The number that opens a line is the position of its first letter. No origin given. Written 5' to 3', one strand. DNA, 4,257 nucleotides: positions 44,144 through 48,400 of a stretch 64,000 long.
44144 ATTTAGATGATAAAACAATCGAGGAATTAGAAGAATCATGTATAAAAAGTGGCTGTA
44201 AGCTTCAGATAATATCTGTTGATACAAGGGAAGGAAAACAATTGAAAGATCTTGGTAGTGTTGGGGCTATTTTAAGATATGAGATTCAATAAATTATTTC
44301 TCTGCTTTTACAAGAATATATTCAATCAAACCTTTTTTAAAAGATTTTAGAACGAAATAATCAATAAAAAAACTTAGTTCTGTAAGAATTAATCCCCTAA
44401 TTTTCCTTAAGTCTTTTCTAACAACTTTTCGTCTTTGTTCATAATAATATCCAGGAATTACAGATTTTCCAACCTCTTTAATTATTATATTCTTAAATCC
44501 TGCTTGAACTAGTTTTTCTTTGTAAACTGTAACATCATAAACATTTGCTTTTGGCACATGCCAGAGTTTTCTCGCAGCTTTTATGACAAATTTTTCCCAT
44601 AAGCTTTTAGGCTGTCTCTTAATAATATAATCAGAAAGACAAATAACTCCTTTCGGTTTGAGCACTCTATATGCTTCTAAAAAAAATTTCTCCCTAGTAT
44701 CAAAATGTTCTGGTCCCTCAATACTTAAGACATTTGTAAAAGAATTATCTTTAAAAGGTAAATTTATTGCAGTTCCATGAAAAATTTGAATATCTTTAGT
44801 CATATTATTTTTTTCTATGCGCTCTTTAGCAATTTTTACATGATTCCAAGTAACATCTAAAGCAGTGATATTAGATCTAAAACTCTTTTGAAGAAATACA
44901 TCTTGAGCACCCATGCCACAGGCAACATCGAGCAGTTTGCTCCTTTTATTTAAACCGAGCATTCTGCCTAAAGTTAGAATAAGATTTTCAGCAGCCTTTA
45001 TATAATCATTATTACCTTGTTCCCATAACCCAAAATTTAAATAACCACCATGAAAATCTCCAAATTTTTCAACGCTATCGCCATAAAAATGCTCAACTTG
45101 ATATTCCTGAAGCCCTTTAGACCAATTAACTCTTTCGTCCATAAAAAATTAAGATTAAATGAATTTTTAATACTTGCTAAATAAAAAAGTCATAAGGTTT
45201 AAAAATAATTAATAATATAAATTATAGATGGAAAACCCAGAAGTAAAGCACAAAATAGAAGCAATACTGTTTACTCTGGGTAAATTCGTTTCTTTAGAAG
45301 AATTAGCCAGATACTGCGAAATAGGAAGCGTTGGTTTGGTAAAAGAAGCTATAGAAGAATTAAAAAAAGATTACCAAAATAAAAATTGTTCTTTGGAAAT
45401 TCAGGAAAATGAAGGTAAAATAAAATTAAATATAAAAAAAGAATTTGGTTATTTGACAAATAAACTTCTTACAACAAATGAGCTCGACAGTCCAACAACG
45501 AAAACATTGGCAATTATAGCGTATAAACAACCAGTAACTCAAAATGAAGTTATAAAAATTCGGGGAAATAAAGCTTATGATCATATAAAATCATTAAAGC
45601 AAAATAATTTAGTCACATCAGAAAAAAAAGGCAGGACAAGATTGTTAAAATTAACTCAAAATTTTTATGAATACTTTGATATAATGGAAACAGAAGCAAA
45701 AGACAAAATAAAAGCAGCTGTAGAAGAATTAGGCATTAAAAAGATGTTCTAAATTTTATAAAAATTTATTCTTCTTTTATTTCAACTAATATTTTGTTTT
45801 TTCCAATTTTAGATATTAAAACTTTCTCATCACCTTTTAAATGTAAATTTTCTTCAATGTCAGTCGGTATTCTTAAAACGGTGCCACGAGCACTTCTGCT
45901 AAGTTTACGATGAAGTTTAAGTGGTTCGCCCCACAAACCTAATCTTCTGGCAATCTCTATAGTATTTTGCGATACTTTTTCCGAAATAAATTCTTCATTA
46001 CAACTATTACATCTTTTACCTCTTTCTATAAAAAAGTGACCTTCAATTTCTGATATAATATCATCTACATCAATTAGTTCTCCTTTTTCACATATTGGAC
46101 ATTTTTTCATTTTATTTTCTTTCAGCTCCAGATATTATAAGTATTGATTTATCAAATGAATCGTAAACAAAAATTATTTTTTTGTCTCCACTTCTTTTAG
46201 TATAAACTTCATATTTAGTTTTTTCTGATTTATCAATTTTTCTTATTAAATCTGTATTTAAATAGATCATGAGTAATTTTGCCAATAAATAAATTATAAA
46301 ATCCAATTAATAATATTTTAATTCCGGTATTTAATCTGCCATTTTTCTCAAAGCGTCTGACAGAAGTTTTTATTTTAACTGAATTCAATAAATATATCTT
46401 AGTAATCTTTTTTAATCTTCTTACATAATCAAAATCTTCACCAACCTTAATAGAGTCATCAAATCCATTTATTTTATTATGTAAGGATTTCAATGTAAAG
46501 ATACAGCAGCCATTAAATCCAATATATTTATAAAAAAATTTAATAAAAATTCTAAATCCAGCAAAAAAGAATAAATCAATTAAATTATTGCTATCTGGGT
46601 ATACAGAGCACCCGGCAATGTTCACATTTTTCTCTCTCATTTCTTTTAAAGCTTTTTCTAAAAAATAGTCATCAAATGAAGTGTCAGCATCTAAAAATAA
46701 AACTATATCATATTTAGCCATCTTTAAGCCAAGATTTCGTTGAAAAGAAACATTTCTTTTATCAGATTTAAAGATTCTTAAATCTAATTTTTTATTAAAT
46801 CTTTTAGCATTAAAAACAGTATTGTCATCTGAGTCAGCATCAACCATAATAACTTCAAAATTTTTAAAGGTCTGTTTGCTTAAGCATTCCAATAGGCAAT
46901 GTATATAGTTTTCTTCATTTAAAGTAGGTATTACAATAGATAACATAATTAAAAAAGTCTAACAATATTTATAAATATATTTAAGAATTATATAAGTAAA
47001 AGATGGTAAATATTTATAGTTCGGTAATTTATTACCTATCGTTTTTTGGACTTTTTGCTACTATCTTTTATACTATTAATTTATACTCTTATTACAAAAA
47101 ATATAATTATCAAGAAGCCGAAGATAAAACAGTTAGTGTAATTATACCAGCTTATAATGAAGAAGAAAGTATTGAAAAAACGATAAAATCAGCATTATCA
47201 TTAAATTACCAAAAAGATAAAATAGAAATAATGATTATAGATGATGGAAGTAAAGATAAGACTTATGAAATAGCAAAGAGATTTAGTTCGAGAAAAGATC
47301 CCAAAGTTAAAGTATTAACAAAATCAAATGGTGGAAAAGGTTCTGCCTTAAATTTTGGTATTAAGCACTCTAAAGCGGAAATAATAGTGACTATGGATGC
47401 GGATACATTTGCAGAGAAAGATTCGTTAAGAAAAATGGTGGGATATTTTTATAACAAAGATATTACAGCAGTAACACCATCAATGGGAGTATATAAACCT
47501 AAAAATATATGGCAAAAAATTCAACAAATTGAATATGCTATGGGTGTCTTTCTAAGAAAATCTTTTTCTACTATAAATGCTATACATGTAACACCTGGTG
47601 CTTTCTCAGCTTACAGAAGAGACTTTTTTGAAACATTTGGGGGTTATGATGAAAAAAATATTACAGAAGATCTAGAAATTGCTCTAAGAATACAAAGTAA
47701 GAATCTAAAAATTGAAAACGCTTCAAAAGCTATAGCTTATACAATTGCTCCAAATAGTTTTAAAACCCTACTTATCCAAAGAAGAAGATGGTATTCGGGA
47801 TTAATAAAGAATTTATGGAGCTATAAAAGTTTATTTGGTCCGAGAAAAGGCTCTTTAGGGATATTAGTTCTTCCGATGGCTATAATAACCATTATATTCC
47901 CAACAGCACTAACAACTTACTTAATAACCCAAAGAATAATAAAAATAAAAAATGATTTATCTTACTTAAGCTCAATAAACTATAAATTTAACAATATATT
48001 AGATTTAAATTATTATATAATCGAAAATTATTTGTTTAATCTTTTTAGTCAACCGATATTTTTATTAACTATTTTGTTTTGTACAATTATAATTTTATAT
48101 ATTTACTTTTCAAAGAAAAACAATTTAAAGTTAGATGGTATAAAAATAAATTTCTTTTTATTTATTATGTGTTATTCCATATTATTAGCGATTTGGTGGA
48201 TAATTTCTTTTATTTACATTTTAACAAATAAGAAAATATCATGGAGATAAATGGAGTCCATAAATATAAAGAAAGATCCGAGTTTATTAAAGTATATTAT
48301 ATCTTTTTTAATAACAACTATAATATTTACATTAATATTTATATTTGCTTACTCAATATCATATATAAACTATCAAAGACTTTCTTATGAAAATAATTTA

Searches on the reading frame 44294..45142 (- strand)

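Call 68: search_protein_families(library=pfam, proteins=[window:44294-45142:-], max_evalue=0.0001)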
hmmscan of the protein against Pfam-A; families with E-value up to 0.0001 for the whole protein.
window:44294-45142:- (282 aa): 8 families
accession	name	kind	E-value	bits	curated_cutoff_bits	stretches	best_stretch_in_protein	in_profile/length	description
PF08241.18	Methyltransf_11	-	5.4e-19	69.1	21.2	1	71-168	1-94/95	Methyltransferase domain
PF13649.12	Methyltransf_25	-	1.7e-16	61.1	27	1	71-165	2-97/97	Methyltransferase domain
PF01209.24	Ubie_methyltran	-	2.1e-12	47.3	20.1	1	63-169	44-152/233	ubiE/COQ5 methyltransferase family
PF13847.12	Methyltransf_31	-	3.8e-12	46.5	27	1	65-178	2-119/145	Methyltransferase domain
PF02353.26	CMAS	-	1.1e-09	38.5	27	1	52-179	48-173/273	Mycolic acid cyclopropane synthetase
PF05175.20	MTS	-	1.8e-07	31.4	23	1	64-169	29-138/170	Methyltransferase small domain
PF08242.18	Methyltransf_12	-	3.2e-06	28.2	30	1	71-167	1-98/98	Methyltransferase domain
PF13489.12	Methyltransf_23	-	2e-05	24.8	27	1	58-218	13-161/164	Methyltransferase domain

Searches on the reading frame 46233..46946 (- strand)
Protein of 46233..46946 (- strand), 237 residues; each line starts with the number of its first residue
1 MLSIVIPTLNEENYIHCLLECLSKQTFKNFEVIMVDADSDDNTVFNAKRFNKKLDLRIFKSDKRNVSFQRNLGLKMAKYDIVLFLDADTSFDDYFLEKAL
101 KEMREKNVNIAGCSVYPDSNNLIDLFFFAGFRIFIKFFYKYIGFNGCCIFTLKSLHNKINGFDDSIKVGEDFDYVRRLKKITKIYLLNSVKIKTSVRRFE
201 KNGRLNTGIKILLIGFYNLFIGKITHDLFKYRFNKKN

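Call 68: search_protein_families(library=pfam, proteins=[window:46233-46946:-], max_evalue=0.0001)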
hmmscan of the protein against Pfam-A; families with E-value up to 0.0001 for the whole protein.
window:46233-46946:- (237 aa): 4 families
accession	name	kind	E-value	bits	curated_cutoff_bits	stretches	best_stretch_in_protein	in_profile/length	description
PF00535.33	Glycos_transf_2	-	3.8e-26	92.4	23.3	1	3-120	1-120/168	Glycosyl transferase family 2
PF13632.12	Glyco_trans_2_3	-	7.4e-10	39.4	27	1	81-180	1-108/198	Glycosyl transferase family group 2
PF10111.15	Glyco_tranf_2_2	-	1.5e-09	38.2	27.3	1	3-192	1-213/276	Glycosyltransferase like family 2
PF13641.12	Glyco_tranf_2_3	-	1.1e-08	35.8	27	1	2-117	3-125/230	Glycosyltransferase like family 2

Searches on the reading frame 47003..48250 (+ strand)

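Call 68: search_protein_families(library=pfam, proteins=[window:47003-48250:+], max_evalue=0.0001)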
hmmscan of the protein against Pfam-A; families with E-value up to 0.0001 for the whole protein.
window:47003-48250:+ (415 aa): 6 families
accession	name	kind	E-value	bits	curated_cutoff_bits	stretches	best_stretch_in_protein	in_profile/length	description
PF00535.33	Glycos_transf_2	-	3.6e-39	134.8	23.3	1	45-211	1-166/168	Glycosyl transferase family 2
PF13641.12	Glyco_tranf_2_3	-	3.2e-29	103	27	1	44-266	3-230/230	Glycosyltransferase like family 2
PF13632.12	Glyco_trans_2_3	-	2.8e-21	76.7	27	1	127-339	1-153/198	Glycosyl transferase family group 2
PF10111.15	Glyco_tranf_2_2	-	6.1e-18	65.7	27.3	1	45-268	1-236/276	Glycosyltransferase like family 2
PF03142.21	Chitin_synth_2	-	1.8e-16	60.4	27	2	236-315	343-427/527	Chitin synthase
PF13506.12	Glyco_transf_21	-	7.5e-13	48.8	21.7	1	114-263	20-172/174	Glycosyl transferase family 21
